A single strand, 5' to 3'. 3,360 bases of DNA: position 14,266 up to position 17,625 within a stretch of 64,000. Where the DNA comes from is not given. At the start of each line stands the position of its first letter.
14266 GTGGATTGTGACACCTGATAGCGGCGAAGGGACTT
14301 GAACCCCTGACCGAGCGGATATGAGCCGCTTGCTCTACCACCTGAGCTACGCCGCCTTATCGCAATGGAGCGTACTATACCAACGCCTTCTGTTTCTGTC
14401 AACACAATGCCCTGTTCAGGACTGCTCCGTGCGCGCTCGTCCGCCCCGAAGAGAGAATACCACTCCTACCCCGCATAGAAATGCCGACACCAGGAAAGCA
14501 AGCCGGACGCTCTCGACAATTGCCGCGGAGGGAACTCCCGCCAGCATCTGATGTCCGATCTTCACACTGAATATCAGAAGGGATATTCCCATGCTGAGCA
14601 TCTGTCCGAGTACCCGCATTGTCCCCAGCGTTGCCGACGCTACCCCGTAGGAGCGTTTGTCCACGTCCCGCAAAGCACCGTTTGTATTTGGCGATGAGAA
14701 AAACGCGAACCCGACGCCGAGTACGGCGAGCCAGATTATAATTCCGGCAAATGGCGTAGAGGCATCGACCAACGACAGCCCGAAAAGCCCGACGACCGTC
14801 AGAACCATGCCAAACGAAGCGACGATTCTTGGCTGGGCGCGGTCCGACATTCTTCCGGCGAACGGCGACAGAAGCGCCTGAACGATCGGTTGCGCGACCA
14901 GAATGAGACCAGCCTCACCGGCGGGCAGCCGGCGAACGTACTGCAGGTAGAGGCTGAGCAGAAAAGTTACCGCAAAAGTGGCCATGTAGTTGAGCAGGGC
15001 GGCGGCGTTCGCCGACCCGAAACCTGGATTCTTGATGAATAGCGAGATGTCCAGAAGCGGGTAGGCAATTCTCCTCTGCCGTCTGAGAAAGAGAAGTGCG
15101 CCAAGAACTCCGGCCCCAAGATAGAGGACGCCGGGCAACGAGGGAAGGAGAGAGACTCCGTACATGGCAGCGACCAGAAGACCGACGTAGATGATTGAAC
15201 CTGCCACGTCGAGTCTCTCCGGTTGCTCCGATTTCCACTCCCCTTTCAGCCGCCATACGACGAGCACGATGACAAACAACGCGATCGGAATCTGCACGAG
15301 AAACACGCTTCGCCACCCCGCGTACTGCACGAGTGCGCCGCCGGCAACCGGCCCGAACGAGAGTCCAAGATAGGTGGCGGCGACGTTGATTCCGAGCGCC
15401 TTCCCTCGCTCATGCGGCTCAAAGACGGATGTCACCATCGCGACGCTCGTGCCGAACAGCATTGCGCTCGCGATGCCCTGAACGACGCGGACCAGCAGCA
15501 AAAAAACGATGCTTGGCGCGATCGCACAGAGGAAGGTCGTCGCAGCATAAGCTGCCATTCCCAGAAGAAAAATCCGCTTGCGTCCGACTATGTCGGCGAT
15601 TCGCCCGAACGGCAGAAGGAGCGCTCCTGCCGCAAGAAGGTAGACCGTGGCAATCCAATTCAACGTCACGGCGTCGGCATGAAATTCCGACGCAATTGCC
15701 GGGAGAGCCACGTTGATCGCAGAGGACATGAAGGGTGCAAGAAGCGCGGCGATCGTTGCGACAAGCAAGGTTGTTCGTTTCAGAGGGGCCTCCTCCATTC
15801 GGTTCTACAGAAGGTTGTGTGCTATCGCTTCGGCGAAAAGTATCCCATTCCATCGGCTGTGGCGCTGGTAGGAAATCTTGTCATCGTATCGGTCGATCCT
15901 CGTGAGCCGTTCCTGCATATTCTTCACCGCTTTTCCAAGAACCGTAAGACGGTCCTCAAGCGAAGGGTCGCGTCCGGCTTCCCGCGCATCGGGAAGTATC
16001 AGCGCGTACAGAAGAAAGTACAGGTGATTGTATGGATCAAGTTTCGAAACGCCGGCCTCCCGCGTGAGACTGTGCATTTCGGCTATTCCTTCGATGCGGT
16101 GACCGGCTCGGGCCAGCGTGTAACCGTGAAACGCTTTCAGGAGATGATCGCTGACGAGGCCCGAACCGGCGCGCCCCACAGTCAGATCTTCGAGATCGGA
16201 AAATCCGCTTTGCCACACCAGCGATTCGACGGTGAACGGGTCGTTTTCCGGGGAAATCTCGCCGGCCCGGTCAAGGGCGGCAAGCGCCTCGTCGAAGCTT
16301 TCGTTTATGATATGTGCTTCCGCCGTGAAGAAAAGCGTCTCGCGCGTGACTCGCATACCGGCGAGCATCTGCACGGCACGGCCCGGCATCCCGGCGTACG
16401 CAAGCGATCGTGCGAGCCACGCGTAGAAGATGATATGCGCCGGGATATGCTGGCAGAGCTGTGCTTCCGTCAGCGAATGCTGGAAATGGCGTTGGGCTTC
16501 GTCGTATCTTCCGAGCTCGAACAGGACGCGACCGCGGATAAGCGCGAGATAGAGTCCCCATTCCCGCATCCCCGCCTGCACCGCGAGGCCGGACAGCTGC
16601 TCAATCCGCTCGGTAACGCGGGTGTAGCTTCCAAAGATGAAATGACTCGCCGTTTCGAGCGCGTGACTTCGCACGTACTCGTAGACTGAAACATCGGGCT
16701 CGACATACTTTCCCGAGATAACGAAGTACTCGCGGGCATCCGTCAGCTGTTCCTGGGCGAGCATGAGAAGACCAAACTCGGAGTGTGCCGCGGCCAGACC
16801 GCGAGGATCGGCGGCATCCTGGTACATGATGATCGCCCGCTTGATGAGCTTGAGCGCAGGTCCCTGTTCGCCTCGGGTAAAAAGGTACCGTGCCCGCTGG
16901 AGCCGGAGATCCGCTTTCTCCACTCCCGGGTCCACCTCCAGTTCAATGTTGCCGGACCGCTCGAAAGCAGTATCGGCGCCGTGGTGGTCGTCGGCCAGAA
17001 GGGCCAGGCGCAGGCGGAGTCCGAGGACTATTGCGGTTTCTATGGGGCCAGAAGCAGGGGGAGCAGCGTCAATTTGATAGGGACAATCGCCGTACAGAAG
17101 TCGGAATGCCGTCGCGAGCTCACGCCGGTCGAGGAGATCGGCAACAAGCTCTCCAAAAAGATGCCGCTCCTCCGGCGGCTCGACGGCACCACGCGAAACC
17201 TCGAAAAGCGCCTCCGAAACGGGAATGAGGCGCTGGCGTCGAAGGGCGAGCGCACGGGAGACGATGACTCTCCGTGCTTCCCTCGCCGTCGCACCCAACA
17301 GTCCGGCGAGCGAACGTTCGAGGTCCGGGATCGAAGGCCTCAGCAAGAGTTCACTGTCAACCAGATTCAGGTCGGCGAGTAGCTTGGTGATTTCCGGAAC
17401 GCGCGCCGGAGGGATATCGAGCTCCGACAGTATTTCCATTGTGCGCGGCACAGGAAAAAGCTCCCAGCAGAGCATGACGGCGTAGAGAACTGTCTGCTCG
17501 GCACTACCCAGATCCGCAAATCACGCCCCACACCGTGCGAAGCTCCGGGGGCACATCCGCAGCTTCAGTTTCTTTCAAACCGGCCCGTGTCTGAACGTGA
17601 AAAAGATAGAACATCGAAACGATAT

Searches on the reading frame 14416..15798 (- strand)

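Call 61: search_protein_families(library=pfam, max_evalue=0.01, proteins=[window:14416-15798:-])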
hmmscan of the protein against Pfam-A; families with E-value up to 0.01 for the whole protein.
window:14416-15798:- (460 aa): 3 families
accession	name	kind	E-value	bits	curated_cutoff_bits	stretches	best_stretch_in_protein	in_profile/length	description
PF07690.21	MFS_1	-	3e-65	220.8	33.4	2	15-401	2-345/347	Major Facilitator Superfamily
PF13347.12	MFS_2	-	4.5e-10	39.1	27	2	265-448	231-418/427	MFS/sugar transport protein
PF05977.19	MFS_3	-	5e-05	22.4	27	1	4-190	5-195/524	Transmembrane secretion effector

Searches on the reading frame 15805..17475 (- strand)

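Call 61: search_protein_families(library=pfam, max_evalue=0.01, proteins=[window:15805-17475:-])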
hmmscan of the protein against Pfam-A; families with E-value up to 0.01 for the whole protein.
window:15805-17475:- (556 aa): 7 families
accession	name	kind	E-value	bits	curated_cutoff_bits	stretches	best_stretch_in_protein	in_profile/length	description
PF07719.23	TPR_2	-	3.5e-08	33.4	27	1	314-336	7-29/34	Tetratricopeptide repeat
PF13428.12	TPR_14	-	1.6e-07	31.7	23.5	0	189-225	2-38/44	Tetratricopeptide repeat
PF13424.12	TPR_12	-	1.6e-05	25.5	30.1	1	314-369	9-66/77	Tetratricopeptide repeat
PF00515.34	TPR_1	-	0.0014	18.8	27.8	0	314-335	7-28/34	Tetratricopeptide repeat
PF14559.12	TPR_19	-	0.0045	17.7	25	0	318-372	1-49/68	Tetratricopeptide repeat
PF12895.13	ANAPC3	-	0.0089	16.7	27.2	0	352-403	27-81/82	Anaphase-promoting complex, cyclosome, subunit 3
PF13414.12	TPR_11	-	0.0093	16.1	26.8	0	315-327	1-13/42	TPR repeat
